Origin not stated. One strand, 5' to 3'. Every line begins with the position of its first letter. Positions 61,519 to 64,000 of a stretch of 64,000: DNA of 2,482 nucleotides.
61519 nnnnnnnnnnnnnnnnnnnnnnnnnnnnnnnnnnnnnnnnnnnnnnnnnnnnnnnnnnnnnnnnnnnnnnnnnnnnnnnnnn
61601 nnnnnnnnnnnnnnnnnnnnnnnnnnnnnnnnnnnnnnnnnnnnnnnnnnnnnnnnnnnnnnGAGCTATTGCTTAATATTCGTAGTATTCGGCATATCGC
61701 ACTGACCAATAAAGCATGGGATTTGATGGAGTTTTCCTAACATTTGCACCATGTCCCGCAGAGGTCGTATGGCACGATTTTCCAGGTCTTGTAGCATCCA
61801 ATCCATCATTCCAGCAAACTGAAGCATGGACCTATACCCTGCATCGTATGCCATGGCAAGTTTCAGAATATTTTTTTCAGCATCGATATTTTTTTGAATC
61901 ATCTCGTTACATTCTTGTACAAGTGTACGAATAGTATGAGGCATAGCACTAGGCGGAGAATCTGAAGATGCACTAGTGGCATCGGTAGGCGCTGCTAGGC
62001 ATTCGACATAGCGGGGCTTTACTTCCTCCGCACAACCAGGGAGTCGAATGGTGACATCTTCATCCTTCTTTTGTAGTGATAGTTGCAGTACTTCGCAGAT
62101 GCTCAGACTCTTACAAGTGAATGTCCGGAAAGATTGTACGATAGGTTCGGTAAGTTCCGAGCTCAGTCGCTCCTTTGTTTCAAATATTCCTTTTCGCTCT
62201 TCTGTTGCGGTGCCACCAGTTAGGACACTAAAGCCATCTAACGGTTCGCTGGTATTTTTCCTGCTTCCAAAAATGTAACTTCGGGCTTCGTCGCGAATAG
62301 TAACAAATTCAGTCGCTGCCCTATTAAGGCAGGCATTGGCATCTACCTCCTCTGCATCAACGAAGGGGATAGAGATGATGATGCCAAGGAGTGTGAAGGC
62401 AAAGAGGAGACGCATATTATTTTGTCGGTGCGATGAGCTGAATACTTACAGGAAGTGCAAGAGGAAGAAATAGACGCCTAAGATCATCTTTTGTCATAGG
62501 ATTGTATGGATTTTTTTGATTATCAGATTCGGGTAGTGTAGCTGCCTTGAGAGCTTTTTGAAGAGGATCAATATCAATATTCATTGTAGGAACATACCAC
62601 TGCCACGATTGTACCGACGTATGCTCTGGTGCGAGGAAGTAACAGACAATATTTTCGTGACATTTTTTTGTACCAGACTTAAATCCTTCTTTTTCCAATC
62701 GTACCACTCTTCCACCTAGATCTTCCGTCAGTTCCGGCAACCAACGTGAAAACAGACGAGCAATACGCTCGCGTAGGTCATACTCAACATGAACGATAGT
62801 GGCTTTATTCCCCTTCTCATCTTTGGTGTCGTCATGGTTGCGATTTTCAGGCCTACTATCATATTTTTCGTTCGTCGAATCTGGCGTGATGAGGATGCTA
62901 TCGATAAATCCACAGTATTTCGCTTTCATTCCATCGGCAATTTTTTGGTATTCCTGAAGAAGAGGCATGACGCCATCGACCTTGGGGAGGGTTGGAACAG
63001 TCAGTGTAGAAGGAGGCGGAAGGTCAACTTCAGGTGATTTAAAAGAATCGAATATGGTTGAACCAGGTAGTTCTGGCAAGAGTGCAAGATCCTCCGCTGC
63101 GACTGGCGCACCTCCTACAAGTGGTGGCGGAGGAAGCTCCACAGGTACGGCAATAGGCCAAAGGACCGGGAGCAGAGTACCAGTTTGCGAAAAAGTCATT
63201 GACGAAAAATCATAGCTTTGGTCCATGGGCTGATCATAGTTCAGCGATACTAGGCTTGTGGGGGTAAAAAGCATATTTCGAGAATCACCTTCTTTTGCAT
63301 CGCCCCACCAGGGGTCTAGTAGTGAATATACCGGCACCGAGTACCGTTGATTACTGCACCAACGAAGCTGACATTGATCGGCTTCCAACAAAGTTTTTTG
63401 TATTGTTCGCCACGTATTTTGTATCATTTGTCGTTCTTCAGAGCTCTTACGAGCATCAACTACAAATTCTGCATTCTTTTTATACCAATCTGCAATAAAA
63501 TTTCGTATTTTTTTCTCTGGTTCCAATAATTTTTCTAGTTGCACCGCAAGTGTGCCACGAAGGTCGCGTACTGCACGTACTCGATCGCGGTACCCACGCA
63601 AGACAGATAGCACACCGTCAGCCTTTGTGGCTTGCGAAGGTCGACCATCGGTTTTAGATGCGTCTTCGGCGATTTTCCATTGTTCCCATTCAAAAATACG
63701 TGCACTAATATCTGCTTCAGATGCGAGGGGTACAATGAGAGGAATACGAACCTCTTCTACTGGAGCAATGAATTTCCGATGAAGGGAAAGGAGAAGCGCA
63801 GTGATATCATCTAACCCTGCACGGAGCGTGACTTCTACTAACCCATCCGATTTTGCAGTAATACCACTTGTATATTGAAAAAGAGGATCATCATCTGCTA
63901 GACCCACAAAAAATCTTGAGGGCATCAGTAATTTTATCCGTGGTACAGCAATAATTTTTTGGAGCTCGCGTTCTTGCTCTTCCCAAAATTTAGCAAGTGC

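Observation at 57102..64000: Translationally coupled operon of at least five exported, Cys-containing proteins with no recognisable domains; the best candidate for an undescribed envelope or surface system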

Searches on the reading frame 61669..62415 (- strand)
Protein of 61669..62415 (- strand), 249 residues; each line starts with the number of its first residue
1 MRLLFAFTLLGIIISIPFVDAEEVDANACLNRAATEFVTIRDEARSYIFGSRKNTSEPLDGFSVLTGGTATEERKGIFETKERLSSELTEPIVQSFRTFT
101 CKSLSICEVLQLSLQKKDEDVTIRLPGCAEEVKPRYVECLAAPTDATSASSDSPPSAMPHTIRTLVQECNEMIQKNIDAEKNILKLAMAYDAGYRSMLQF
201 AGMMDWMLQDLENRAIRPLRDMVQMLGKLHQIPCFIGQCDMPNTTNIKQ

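Call 6: search_protein_families(library=pfam, proteins=[window:61669-62415:-], max_evalue=1)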
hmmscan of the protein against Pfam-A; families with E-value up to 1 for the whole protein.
window:61669-62415:- (249 aa): 1 family
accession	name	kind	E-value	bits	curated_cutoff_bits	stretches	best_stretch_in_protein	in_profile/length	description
PF19344.4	TetR_C_32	-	0.0082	16.7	27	1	129-215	26-112/139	Tetracyclin repressor-like, C-terminal domain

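Call 7: search_protein_families(library=ncbifam, proteins=[window:61669-62415:-], max_evalue=1)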
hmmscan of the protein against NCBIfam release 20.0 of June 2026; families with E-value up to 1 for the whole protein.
window:61669-62415:- (249 aa): 0 families

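Call 8: find_encoding_contigs(protein=window:61669-62415:-, flank=10000, max_places=6)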
Protein window:61669-62415:- (249 aa): 5 contigs read that carry it; 5 places shown.
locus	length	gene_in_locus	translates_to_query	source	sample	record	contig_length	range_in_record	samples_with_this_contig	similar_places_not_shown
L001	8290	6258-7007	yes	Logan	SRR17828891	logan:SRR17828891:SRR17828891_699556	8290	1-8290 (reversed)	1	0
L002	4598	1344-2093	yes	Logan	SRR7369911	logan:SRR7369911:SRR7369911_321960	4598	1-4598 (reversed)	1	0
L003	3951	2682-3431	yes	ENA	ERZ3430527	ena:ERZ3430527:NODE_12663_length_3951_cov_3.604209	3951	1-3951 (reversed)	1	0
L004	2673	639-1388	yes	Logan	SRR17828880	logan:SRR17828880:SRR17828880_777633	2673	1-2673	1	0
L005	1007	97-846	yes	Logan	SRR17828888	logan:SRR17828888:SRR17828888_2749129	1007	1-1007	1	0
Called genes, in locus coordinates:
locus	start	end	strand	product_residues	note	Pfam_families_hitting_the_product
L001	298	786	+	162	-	-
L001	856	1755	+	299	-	PF01565:FAD_binding_4, PF02873:MurB_C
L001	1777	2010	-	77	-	-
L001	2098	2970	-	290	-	PF00436:SSB, PF22657:SSB_1 (faint), PF01336:tRNA_anti-codon (faint), PF00436:SSB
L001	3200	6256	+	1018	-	-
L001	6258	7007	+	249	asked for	-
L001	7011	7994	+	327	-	-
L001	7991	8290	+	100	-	?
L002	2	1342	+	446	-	?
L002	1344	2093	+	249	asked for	-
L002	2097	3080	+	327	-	-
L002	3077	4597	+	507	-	?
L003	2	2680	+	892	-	?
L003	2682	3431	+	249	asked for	-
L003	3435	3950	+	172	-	?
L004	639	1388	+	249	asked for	-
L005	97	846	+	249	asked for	-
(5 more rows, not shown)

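Call 36: search_solved_structures(query=A3, max_evalue=10)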
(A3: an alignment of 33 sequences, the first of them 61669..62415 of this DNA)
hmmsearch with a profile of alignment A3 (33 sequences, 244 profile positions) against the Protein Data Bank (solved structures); distinct sequences matched with E-value up to 10: 2.
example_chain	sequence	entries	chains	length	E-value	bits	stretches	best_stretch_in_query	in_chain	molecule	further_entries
1vjk_A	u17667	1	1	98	0.89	12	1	35-72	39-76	molybdopterin converting factor, subunit 1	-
1h4x_A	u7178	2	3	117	2.2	10.7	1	190-219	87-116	ANTI-SIGMA F FACTOR ANTAGONIST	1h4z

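Call 38: search_solved_structures(query=A5, max_evalue=10)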
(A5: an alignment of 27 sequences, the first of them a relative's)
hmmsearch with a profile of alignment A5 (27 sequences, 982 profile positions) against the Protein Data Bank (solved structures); distinct sequences matched with E-value up to 10: 6.
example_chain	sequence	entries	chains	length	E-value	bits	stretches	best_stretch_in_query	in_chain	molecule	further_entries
3err_A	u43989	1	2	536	0.11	13.3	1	487-607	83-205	fusion protein of microtubule binding domain from mouse cytoplasmic dynein and seryl-tRNA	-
9uza_A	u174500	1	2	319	0.15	12.9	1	699-757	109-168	RNA-directed RNA polymerase L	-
4jli_A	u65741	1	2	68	0.46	11.3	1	510-554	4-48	Protein hfq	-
1ivh_A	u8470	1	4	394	2.8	8.7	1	595-641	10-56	ISOVALERYL-COA DEHYDROGENASE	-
8sgr_A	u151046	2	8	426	2.9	8.6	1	595-641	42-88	Isovaleryl-CoA dehydrogenase, mitochondrial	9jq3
9jq4_A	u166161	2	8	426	2.9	8.6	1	595-641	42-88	Isovaleryl-CoA dehydrogenase, mitochondrial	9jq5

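Call 65: search_protein_families(library=phrogs, proteins=[L001:3200-6253:+, window:61669-62415:-], max_evalue=0.1)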
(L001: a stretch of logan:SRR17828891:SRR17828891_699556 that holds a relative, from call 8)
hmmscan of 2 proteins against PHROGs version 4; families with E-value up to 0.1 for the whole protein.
L001:3200-6253:+ (1018 aa): 1 family
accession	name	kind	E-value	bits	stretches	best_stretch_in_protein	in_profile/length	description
phrog_35964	-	unknown function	0.035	15.6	0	68-98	28-58/103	-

window:61669-62415:- (249 aa): 0 families

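Call 66: search_protein_families(library=padloc, proteins=[L001:3200-6253:+, window:61669-62415:-], max_evalue=0.1)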
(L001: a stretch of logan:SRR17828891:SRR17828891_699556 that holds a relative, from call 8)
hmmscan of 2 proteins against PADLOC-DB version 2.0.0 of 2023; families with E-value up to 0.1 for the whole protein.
L001:3200-6253:+ (1018 aa): 0 families

window:61669-62415:- (249 aa): 0 families

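Call 67: search_protein_families(library=pfam, proteins=[L001:3200-6253:+], max_evalue=0.1)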
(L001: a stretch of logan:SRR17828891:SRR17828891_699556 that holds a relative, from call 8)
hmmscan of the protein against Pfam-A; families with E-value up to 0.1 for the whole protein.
L001:3200-6253:+ (1018 aa): 0 families

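Call 79: search_protein_families(library=pfam, alignment_id=A5, max_evalue=0.05)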
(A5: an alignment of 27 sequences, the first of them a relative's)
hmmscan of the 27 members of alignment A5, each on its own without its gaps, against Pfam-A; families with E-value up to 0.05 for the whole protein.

A. member 1, L001:3200-6253:+ (1018 aa): 0 families

B. families by the number of members that match (of 27 scanned): 1 family
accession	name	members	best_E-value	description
PF05400.18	FliT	1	0.025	Flagellar protein FliT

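Call 95: search_protein_families(library=pfam, proteins=[L001:298-786:+, L001:1777-2010:-], max_evalue=0.001)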
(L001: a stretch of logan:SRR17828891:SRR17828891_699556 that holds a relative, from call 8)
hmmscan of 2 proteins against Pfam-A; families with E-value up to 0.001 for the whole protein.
L001:298-786:+ (162 aa): 1 family
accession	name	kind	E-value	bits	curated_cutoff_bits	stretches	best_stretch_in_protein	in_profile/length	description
PF07332.16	Phage_holin_3_6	-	0.0007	20.1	28.4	1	71-144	22-97/116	Putative Actinobacterial Holin-X, holin superfamily III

L001:1777-2010:- (77 aa): 0 families

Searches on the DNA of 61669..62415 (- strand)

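Call 85: search_rna_families(sources=[L001, L006, L008, L034, L043, L044], threshold=gathering)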
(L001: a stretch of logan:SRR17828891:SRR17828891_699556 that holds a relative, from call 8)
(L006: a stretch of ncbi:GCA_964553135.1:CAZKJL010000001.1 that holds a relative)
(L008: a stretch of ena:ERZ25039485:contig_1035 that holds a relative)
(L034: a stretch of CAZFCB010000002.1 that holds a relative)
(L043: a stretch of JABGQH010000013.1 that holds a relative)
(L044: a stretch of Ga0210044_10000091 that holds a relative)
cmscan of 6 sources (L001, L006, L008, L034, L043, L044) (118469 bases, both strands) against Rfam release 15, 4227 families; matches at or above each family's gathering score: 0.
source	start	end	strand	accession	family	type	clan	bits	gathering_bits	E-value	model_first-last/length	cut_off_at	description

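Call 86: search_rna_families(source=L001, start=2900, end=3300, threshold=evalue, max_evalue=1)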
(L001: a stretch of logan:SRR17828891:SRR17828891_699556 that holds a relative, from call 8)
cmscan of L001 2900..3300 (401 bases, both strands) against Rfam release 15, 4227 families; matches with E-value up to 1: 0.
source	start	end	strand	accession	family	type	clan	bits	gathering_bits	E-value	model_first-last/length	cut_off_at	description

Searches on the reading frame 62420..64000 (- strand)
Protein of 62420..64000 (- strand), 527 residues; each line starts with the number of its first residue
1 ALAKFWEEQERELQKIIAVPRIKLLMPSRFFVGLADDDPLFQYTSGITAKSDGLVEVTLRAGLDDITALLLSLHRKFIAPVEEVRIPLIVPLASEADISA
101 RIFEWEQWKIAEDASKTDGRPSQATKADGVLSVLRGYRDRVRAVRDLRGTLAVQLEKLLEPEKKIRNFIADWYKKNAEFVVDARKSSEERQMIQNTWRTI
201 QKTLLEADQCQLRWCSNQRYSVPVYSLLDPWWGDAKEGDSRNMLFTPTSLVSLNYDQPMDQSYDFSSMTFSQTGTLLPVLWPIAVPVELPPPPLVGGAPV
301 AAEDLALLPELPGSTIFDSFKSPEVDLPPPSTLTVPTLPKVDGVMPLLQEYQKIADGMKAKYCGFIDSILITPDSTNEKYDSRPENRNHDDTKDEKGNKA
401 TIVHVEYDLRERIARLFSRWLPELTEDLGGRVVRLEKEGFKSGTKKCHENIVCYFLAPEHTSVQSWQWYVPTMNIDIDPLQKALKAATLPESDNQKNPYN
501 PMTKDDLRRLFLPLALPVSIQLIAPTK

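Call 6: search_protein_families(library=pfam, proteins=[window:62420-64000:-], max_evalue=1)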
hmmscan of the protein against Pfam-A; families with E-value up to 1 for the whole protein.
window:62420-64000:- (527 aa): 0 families

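Call 7: search_protein_families(library=ncbifam, proteins=[window:62420-64000:-], max_evalue=1)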
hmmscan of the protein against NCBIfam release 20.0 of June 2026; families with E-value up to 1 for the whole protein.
window:62420-64000:- (527 aa): 1 family
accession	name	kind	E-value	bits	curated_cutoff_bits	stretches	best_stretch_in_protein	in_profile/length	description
NF041245.1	T6SS_IglE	equivalog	0.034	14.2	75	1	444-472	86-114/131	type VI secretion system lipoprotein IglE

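Call 16: find_homologous_proteins(query=window:62420-64000:-)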
Query window:62420-64000:-: 8000 candidates shared short words with the query, none scored E <= 0.001.
